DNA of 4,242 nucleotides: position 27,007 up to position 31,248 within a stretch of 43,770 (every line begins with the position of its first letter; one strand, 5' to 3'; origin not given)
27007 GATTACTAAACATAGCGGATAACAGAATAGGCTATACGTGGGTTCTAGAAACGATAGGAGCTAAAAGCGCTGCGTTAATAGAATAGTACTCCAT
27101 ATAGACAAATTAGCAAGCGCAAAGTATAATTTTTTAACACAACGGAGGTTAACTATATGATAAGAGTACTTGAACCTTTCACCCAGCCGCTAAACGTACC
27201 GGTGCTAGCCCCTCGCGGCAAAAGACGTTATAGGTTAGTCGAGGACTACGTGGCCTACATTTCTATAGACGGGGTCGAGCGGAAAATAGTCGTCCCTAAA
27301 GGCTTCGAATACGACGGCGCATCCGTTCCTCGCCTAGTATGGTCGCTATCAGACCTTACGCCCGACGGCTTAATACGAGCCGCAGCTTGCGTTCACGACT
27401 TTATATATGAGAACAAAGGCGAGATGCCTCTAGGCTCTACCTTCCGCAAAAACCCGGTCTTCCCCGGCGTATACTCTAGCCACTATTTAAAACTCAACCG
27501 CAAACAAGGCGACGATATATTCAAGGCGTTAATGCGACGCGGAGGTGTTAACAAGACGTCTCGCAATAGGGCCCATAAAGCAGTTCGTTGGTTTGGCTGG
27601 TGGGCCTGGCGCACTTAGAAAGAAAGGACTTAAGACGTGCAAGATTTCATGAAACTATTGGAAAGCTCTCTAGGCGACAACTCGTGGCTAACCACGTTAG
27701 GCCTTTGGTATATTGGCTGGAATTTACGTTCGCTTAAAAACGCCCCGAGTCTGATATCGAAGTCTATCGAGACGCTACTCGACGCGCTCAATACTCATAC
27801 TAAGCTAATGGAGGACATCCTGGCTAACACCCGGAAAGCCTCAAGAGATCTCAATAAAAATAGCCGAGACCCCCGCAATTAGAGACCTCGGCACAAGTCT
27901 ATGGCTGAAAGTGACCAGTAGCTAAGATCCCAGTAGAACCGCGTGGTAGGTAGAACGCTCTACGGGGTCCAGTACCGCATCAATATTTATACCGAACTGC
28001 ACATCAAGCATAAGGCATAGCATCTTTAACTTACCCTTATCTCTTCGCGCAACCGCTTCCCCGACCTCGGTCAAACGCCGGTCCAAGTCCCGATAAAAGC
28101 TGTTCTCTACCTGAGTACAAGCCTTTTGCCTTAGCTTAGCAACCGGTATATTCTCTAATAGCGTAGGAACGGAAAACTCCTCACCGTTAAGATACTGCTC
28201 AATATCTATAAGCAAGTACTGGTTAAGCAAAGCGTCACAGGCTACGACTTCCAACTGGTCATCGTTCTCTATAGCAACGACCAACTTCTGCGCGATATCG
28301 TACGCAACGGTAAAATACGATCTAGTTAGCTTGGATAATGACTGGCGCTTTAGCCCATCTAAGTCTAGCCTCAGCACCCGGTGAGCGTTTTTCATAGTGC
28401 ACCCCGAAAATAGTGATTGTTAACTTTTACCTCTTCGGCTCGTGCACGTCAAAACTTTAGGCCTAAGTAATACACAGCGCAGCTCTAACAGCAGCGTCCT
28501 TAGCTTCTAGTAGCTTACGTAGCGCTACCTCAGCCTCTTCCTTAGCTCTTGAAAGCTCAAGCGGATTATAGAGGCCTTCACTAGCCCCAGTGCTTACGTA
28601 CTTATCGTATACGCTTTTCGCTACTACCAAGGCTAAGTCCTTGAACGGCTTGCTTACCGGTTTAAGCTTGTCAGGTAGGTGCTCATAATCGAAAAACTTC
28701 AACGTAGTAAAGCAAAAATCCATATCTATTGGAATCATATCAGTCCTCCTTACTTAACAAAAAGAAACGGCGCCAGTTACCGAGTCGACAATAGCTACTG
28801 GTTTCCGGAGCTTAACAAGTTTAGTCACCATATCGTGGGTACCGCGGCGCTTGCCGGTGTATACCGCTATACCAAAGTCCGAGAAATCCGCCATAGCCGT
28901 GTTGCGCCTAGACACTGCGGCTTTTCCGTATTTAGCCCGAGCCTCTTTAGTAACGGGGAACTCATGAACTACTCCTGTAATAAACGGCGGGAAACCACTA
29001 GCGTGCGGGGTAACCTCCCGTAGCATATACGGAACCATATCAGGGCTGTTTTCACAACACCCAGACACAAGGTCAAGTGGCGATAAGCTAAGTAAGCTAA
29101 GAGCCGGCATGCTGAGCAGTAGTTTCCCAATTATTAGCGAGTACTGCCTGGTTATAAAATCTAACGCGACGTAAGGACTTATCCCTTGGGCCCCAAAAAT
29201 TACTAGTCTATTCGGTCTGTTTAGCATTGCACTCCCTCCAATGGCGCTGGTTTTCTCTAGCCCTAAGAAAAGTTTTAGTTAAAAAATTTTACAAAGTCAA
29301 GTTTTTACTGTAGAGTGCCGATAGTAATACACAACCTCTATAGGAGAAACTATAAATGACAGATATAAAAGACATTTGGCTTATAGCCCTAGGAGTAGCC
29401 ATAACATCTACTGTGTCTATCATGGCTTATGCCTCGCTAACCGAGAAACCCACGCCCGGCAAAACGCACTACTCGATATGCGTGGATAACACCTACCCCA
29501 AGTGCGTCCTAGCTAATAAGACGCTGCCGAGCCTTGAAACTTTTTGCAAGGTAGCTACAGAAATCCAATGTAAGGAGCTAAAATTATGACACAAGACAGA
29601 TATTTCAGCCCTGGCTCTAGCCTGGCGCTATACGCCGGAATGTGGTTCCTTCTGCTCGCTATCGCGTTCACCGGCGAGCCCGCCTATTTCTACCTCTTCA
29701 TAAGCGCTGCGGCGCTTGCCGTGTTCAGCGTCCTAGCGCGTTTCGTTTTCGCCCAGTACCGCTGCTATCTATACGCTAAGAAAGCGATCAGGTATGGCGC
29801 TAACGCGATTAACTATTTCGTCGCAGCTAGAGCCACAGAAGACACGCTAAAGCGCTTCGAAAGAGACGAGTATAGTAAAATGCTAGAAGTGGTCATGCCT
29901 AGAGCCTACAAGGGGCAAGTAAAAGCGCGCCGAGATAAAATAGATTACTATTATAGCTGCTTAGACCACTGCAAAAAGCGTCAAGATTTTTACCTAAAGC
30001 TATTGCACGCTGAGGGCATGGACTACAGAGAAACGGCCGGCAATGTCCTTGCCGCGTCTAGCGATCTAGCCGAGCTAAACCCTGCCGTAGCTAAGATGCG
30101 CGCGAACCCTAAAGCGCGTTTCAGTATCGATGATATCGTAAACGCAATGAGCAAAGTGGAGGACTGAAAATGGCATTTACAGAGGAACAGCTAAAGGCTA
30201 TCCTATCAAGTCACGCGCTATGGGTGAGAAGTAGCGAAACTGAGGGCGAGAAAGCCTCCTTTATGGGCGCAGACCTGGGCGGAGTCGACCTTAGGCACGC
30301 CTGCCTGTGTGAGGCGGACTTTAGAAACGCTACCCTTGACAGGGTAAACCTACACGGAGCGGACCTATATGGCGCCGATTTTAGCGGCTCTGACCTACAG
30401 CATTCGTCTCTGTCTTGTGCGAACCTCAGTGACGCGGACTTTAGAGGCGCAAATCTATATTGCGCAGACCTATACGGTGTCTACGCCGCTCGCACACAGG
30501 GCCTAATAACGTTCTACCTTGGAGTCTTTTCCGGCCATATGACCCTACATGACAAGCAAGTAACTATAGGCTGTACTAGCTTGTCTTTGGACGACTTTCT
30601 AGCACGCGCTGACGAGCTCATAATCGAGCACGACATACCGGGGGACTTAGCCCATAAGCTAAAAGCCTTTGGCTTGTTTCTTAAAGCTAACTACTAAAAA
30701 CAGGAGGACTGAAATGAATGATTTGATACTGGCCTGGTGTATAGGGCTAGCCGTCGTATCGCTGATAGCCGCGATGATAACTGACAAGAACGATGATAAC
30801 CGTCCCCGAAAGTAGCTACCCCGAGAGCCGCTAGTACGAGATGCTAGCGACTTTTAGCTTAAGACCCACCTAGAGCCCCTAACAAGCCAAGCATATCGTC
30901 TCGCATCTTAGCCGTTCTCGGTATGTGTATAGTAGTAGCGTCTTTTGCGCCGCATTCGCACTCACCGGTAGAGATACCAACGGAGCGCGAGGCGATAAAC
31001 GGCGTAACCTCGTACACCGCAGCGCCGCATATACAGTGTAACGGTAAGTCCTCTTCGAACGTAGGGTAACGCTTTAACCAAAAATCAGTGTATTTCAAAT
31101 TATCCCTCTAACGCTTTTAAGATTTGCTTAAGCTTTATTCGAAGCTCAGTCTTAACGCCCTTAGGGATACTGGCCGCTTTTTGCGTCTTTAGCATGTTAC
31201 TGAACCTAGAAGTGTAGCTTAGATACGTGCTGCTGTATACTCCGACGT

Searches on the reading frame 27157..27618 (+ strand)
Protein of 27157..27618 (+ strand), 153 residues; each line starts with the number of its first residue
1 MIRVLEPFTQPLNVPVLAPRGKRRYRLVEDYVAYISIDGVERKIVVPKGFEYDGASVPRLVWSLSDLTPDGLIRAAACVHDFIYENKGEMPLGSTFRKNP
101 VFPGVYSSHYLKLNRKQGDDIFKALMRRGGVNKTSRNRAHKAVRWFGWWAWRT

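Call 59: search_protein_families(library=phrogs, proteins=[window:27157-27618:+], max_evalue=0.001)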
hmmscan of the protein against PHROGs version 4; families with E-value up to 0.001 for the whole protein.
window:27157-27618:+ (153 aa): 1 family
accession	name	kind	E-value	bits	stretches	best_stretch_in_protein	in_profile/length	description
phrog_1158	-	tail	2.4e-29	103.5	1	18-151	17-131/205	tail assembly chaperone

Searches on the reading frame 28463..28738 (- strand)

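Call 59: search_protein_families(library=phrogs, proteins=[window:28463-28738:-], max_evalue=0.001)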
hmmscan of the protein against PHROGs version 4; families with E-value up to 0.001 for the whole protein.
window:28463-28738:- (91 aa): 2 families
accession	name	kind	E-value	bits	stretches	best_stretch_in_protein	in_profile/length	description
phrog_1761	-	unknown function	3.7e-18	67.1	2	12-42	82-112/148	-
phrog_5120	-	unknown function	2.7e-11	44.6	1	13-88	15-70/79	-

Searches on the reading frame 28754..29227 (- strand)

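Call 59: search_protein_families(library=phrogs, proteins=[window:28754-29227:-], max_evalue=0.001)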
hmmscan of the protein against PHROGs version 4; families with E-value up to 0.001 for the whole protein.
window:28754-29227:- (157 aa): 1 family
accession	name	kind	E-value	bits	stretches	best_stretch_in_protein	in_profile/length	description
phrog_289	-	other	8e-08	32.6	1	96-148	88-139/500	GTP-binding domain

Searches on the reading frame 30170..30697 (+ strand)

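Call 59: search_protein_families(library=phrogs, proteins=[window:30170-30697:+], max_evalue=0.001)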
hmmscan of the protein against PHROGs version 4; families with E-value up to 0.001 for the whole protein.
window:30170-30697:+ (175 aa): 7 families
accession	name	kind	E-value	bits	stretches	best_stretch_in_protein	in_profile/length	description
phrog_7713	-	unknown function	1.7e-28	99.4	2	3-76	4-79/103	-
phrog_923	-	unknown function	1.4e-15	57.1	1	4-104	768-869/990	-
phrog_31265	-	unknown function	2.3e-13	51.6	1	27-103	27-143/264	-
phrog_15350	-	unknown function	3.3e-12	47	1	26-104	161-239/494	-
phrog_31567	-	unknown function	2.2e-09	38.5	1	79-152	48-116/151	-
phrog_12514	-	unknown function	7.4e-09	36.4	1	30-104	170-244/287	-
phrog_30240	-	unknown function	2.4e-07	30.9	1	34-109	183-258/438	-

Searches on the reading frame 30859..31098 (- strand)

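Call 73: search_protein_families(library=pfam, proteins=[window:30859-31098:-], max_evalue=0.05)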
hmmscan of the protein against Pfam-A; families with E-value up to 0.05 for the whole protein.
window:30859-31098:- (79 aa): 1 family
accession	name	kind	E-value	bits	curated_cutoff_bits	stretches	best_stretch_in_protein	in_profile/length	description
PF06712.16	DUF1199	-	0.032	14.7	25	1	36-74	13-50/52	Protein of unknown function (DUF1199)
